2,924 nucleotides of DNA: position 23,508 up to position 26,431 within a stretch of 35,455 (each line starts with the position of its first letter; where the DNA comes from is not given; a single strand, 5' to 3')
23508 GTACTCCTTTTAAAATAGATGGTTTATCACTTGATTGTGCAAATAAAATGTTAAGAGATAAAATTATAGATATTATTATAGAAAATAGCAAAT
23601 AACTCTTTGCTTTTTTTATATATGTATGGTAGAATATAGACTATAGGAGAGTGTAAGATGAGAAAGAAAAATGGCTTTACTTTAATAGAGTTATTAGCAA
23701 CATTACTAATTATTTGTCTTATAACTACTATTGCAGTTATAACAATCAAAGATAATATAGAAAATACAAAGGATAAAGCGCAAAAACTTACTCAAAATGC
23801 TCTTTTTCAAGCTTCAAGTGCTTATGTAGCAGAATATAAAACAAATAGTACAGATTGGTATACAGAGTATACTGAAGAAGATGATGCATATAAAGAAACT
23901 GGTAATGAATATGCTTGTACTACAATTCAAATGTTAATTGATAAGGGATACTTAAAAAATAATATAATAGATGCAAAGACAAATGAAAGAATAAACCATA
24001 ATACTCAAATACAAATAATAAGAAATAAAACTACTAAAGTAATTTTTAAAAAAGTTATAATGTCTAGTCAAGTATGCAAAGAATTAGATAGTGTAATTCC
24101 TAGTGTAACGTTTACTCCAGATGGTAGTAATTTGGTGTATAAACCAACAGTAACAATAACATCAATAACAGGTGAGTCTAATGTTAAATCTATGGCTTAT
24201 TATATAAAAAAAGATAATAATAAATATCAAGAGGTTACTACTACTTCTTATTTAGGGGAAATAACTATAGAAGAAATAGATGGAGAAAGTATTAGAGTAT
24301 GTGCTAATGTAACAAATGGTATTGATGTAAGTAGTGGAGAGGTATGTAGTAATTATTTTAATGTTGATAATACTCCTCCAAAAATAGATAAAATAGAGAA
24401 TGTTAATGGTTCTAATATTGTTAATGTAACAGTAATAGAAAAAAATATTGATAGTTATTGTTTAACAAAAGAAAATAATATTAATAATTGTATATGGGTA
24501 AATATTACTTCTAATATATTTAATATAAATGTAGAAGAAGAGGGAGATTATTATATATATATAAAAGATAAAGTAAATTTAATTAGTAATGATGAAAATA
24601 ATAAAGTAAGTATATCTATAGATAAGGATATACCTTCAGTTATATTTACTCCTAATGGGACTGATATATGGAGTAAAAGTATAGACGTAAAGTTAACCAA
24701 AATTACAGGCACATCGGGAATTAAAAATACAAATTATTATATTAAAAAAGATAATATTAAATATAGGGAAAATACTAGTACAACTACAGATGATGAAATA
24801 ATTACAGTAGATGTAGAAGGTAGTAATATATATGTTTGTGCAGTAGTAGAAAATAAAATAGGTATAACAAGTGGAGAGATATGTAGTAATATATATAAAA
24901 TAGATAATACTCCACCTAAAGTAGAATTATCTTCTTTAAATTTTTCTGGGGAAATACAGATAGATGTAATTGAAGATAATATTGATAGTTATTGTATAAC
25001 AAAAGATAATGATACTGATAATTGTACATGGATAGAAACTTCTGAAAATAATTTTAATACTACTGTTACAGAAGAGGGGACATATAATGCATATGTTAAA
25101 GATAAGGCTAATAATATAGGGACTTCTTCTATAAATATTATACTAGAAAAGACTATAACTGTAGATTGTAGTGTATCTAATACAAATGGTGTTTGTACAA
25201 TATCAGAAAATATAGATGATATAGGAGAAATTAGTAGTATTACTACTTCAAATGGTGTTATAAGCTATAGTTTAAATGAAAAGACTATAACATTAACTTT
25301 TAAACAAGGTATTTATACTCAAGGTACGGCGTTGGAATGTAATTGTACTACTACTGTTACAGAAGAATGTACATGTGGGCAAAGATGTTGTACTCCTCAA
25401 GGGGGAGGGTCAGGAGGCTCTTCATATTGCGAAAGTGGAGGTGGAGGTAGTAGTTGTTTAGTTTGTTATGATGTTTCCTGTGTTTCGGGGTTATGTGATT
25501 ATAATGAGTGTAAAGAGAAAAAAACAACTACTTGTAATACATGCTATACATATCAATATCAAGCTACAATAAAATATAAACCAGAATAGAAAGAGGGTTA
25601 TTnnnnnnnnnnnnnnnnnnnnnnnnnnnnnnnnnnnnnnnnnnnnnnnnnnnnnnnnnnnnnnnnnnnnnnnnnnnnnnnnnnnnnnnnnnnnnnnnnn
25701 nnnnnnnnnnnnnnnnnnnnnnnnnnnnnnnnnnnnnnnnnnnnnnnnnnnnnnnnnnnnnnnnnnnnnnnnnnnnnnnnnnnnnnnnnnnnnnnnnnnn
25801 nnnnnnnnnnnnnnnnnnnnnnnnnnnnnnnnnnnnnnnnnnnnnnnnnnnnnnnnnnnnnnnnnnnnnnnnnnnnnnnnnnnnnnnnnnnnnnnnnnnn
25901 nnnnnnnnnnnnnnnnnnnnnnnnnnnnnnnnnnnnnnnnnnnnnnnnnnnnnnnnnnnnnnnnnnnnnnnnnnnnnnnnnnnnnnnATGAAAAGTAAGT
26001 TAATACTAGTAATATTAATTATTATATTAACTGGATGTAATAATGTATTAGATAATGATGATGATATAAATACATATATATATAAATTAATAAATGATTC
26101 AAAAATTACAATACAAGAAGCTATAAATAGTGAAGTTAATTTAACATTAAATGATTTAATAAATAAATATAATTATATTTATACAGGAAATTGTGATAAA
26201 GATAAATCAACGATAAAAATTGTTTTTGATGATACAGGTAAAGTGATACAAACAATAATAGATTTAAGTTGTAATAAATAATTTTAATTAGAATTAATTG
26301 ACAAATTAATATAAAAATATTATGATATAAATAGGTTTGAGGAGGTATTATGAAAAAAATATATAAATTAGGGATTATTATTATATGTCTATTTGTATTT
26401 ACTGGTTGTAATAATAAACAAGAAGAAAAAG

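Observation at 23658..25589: Orphan 643-aa modular type IV pilin with grafted Ig-like modules and no pilus machinery in 35 kb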

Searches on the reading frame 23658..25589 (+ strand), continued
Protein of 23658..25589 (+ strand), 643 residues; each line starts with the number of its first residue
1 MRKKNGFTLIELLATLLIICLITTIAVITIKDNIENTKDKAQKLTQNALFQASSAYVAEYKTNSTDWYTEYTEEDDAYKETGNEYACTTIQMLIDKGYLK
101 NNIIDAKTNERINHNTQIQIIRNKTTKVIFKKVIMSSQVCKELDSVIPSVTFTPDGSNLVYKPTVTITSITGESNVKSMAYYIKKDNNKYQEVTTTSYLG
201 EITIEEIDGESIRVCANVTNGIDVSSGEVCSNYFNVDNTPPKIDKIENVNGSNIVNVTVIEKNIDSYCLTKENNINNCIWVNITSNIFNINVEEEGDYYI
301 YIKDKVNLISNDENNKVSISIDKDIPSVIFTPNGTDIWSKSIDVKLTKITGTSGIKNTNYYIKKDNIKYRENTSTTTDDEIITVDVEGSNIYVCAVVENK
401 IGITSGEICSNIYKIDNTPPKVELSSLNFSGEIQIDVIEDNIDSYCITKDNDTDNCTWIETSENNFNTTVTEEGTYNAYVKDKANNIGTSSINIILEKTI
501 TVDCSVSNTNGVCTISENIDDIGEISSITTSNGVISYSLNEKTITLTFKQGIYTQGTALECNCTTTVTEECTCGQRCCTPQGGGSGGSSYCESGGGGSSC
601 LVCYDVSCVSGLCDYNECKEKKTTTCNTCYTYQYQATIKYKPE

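Call 36: find_encoding_contigs(protein=P0052, flank=10000, max_places=2)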
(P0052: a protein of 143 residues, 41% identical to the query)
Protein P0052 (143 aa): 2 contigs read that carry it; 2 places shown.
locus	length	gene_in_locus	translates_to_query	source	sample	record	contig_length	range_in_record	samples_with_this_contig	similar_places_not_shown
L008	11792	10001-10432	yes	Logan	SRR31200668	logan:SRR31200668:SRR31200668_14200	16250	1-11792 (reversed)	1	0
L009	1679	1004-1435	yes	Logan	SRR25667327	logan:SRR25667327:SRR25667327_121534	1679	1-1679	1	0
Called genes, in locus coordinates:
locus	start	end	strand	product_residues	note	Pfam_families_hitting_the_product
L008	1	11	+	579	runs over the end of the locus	PF07973:tRNA_SAD, PF00587:tRNA-synt_2b, PF03129:HGTP_anticodon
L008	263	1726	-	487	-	PF00860:Xan_ur_permease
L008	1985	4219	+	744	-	PF12733:Cadherin-like (weak)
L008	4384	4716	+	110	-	PF07811:TadE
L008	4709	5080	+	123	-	PF07811:TadE (weak)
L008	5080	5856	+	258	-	PF01656:CbiA, PF09140:MipZ (weak), PF10609:ParA, PF13614:AAA_31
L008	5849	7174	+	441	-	PF00437:T2SSE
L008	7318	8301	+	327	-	PF00482:T2SSF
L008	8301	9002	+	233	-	PF00482:T2SSF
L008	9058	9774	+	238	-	PF20772:TACO1_YebC_N, PF01709:Transcrip_reg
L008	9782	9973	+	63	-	-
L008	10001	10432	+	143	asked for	PF07963:N_methyl (weak)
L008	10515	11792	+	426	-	?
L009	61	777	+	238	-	PF20772:TACO1_YebC_N, PF01709:Transcrip_reg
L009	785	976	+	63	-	-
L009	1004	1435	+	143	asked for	PF07963:N_methyl (weak)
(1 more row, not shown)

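Call 58: find_encoding_contigs(protein=P0040, flank=10000, max_places=2)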
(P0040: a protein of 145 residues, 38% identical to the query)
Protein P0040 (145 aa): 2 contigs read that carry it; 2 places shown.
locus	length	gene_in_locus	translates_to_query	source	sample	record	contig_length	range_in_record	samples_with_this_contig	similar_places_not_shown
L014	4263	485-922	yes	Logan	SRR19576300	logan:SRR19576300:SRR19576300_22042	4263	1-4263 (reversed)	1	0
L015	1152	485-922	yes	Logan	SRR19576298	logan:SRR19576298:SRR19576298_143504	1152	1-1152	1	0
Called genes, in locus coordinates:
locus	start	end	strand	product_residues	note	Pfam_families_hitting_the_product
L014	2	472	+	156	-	?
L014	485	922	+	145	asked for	PF07963:N_methyl (weak)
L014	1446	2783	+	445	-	-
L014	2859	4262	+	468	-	?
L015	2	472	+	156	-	?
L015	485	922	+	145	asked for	PF07963:N_methyl (weak)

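Call 59: find_encoding_contigs(protein=P0120, flank=10000, max_places=2)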
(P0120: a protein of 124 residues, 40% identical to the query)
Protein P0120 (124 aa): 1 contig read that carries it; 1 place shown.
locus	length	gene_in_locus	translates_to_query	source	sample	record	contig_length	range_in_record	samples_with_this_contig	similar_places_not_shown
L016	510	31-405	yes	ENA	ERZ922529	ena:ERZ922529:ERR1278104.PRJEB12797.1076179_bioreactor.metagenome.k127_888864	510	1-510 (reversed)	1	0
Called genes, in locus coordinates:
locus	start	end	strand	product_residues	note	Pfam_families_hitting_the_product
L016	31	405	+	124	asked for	PF07963:N_methyl (weak)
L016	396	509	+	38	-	?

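Call 64: find_encoding_contigs(protein=P0020, flank=10000, max_places=2)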
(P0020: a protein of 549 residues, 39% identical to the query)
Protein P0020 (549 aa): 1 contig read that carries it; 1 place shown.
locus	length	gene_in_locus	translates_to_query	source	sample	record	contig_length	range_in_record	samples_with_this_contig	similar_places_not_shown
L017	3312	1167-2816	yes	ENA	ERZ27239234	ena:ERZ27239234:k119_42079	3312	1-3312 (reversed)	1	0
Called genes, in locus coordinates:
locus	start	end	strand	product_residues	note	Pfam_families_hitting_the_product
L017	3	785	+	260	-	?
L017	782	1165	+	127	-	PF00005:ABC_tran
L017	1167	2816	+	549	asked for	PF07963:N_methyl (weak)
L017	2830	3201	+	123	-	-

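Call 65: find_encoding_contigs(protein=P0022, flank=10000, max_places=2)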
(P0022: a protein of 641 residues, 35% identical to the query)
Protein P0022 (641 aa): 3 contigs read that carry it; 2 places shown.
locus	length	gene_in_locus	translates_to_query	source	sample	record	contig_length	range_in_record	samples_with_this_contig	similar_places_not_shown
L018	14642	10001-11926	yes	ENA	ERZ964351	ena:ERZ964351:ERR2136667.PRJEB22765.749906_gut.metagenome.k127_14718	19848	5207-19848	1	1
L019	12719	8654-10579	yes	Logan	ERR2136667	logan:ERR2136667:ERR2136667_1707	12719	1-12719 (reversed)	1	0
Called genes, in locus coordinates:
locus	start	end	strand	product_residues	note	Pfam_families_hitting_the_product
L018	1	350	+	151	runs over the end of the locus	PF00383:dCMP_cyt_deam_1, PF14437:MafB19-deam, PF14439:Bd3614-deam (weak)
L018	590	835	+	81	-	PF01957:NfeD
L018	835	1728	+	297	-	PF01145:Band_7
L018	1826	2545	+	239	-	PF01255:Prenyltransf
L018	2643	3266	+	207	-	PF01066:CDP-OH_P_transf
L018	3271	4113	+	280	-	PF02666:PS_Dcarbxylase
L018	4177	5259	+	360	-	PF07690:MFS_1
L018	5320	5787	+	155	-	PF04011:LemA (weak)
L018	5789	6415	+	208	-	PF01863:YgjP-like, PF10263:SprT-like (weak)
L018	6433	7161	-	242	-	PF00561:Abhydrolase_1, PF00975:Thioesterase (weak), PF07819:PGAP1 (faint), PF10230:LIDHydrolase (faint), PF12146:Hydrolase_4, PF12697:Abhydrolase_6, PF01738:DLH (faint), PF07859:Abhydrolase_3 (weak), +3 more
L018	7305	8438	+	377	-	PF00266:Aminotran_5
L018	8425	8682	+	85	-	PF00085:Thioredoxin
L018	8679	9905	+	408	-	-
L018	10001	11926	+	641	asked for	PF07963:N_methyl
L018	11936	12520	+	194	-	-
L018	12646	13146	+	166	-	-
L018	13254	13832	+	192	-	-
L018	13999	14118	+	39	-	-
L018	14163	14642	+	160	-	?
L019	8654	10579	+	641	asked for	PF07963:N_methyl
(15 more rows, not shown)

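Call 77: search_protein_families(library=pfam, proteins=[L005:8922-9392:+, L018:11936-12520:+, L005:4182-4697:+], max_evalue=0.05)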
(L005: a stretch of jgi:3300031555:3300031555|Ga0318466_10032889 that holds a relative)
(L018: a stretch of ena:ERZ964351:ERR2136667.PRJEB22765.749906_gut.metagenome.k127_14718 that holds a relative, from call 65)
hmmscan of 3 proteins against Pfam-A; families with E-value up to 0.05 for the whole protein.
L005:8922-9392:+ (156 aa): 4 families
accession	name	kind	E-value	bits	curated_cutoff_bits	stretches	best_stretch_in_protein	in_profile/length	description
PF13800.11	Sigma_reg_N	-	0.0028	18.3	26.3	1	4-48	8-52/91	Sigma factor regulator N-terminal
PF05170.20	AsmA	-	0.011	15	29.8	1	1-61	1-61/607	AsmA family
PF00520.37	Ion_trans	-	0.026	14.2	25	1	6-45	128-170/241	Ion transport protein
PF17823.6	DUF5585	-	0.042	13.3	25.6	1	5-28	430-453/480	Family of unknown function (DUF5585)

L018:11936-12520:+ (194 aa): 2 families
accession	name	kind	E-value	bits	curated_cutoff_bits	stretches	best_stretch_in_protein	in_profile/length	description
PF19885.4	DUF6358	-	0.011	16.3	28.4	1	1-29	1-29/61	Family of unknown function (DUF6358)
PF04923.17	Ninjurin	-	0.039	14.3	26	0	6-42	42-79/102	Ninjurin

L005:4182-4697:+ (171 aa): 0 families

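Call 81: list_cluster_members(proteins=[P0002, P0022, P0009, P0052])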
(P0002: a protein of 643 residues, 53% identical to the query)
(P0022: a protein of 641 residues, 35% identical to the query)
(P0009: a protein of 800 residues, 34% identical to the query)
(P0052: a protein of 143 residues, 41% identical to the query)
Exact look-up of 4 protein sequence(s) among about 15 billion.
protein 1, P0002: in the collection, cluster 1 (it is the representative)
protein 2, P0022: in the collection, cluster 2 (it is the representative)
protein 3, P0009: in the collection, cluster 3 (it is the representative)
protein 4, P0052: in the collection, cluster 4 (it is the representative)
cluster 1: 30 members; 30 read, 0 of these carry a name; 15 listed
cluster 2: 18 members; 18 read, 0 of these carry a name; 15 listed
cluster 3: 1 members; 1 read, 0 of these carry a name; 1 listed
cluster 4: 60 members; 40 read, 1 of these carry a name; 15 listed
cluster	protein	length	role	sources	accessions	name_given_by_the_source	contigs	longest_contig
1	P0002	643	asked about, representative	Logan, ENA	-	-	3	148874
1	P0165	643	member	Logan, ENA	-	-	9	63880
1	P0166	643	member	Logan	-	-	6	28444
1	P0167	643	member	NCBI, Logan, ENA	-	-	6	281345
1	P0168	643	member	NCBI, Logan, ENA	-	-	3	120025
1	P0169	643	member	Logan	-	-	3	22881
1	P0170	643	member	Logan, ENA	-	-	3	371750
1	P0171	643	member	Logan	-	-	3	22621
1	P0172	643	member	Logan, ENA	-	-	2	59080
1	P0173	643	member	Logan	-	-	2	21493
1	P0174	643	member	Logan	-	-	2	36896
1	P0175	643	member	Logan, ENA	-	-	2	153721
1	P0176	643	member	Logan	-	-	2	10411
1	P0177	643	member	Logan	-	-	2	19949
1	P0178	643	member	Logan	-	-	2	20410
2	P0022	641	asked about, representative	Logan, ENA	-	-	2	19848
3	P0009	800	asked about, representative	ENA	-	-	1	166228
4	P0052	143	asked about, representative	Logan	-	-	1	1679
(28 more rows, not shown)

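Call 84: find_encoding_contigs(protein=P0001, flank=10000, max_places=2)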
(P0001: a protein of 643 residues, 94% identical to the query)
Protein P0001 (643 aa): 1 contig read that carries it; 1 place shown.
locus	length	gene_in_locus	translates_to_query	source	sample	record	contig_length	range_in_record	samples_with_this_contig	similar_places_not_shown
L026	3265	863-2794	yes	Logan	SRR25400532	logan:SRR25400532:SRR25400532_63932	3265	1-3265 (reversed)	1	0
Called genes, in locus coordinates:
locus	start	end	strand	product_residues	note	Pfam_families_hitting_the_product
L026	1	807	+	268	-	?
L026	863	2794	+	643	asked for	PF07963:N_methyl (weak)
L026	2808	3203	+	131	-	-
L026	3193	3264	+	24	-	?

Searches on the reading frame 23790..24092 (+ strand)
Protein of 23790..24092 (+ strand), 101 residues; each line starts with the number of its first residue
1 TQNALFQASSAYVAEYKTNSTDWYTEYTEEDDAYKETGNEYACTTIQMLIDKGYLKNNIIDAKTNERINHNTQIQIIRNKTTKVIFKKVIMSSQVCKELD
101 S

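Call 48: find_related_loci(query=A5, collection=genome_contigs, flank=10000)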
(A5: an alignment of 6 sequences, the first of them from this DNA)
Query A5 (101 aa) in genome_contigs; peptide patterns used: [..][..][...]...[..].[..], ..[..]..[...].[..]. (x = any residue, [..] = any of these).
115 stretches matched a pattern; 4 encode a relative of the query (tblastn E <= 1e-3); 4 distinct loci.
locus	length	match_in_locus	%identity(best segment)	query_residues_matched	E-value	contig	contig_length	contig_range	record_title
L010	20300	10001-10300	58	1-100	1e-36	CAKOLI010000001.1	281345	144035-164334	MAG: uncultured Bacilli bacterium isolate REFINED_METABAT215_TOP10_CONTIGS_1500_ASSEMBLY_K77_MERGED__Hadza_MoBio_hadza-A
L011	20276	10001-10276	32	1-98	9e-13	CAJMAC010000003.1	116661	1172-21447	MAG TPA_asm: uncultured Clostridiales bacterium isolate ERR321465-bin.27 genome assembly, contig: NODE_36_length_116661_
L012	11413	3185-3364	39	40-96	3e-5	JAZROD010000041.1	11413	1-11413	MAG: Clostridia bacterium isolate T1900045396_YK20190086.MAGScoT_cleanbin_000004 SGB_6961_k141_999377, whole genome shot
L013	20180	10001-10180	39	40-96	3e-5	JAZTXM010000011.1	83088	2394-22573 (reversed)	MAG: Clostridia bacterium isolate T1900045330_YK20190019.MAGScoT_cleanbin_000002 SGB_6512_k141_1432081, whole genome sho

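Call 75: find_related_loci(query=A5, collection=metagenome_contigs, flank=10000)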
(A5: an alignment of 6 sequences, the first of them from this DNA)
Query A5 (101 aa) in metagenome_contigs; peptide patterns used: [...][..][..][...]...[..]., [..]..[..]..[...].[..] (x = any residue, [..] = any of these).
194 stretches matched a pattern; 6 encode a relative of the query (tblastn E <= 1e-3); 6 distinct loci.
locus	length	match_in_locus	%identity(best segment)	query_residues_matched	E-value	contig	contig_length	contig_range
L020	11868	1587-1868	37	3-100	2e-14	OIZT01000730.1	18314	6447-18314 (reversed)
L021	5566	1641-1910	34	5-99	5e-14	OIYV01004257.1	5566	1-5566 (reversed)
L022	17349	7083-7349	35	3-96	5e-14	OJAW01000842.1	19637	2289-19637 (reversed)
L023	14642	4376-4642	35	3-96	5e-14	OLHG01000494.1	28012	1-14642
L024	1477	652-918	35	3-96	5e-14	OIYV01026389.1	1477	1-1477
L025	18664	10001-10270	34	5-99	5e-14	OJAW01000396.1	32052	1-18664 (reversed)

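Call 77: search_protein_families(library=pfam, proteins=[L011:12058-12504:+, L020:3129-3545:+, L020:5363-5773:+, L020:5785-6213:+, L020:6233-6610:+, L022:8724-9152:+, L022:9152-9592:+], max_evalue=0.05)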
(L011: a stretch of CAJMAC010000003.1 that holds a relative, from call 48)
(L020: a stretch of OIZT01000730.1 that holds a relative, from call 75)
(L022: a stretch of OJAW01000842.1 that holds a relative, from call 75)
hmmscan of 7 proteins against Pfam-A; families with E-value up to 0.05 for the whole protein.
L011:12058-12504:+ (148 aa): 0 families

L020:3129-3545:+ (139 aa): 0 families

L020:5363-5773:+ (137 aa): 2 families
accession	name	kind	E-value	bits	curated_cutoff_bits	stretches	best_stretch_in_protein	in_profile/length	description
PF15581.11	Imm58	-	0.0069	16.9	25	1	2-35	1-34/109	Immunity protein 58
PF13786.12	DUF4179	-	0.019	15.8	30.1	1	4-85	2-76/94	Domain of unknown function (DUF4179)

L020:5785-6213:+ (143 aa): 0 families

L020:6233-6610:+ (126 aa): 0 families

L022:8724-9152:+ (143 aa): 1 family
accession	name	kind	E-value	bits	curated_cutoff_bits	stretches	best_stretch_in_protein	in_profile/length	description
PF18651.6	CshA_NR2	-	0.04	14.5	24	1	29-121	17-93/196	Surface adhesin CshA non-repetitive domain 2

L022:9152-9592:+ (147 aa): 3 families
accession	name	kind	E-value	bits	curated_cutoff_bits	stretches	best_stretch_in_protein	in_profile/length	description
PF25184.1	YxzE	-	0.0063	17.9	40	1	8-48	4-35/65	YxzE-like putative bacteriocin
PF04744.17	Monooxygenase_B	-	0.017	14.8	22.7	1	6-90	203-285/380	Monooxygenase subunit B protein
PF00335.26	Tetraspanin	-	0.048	13.8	32.1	0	7-54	81-127/225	Tetraspanin family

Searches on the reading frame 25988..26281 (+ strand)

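Call 5: search_protein_families(library=pfam, proteins=[window:25988-26281:+], max_evalue=0.1)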
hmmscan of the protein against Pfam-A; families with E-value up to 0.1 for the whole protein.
window:25988-26281:+ (97 aa): 1 family
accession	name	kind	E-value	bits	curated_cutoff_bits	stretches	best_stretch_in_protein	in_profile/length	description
PF20448.3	DUF6705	-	0.038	14.3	24.4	1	41-85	93-137/188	Family of unknown function (DUF6705)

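Call 6: search_protein_families(library=ncbifam, proteins=[window:25988-26281:+], max_evalue=0.1)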
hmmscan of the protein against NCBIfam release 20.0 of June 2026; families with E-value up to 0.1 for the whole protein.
window:25988-26281:+ (97 aa): 0 families
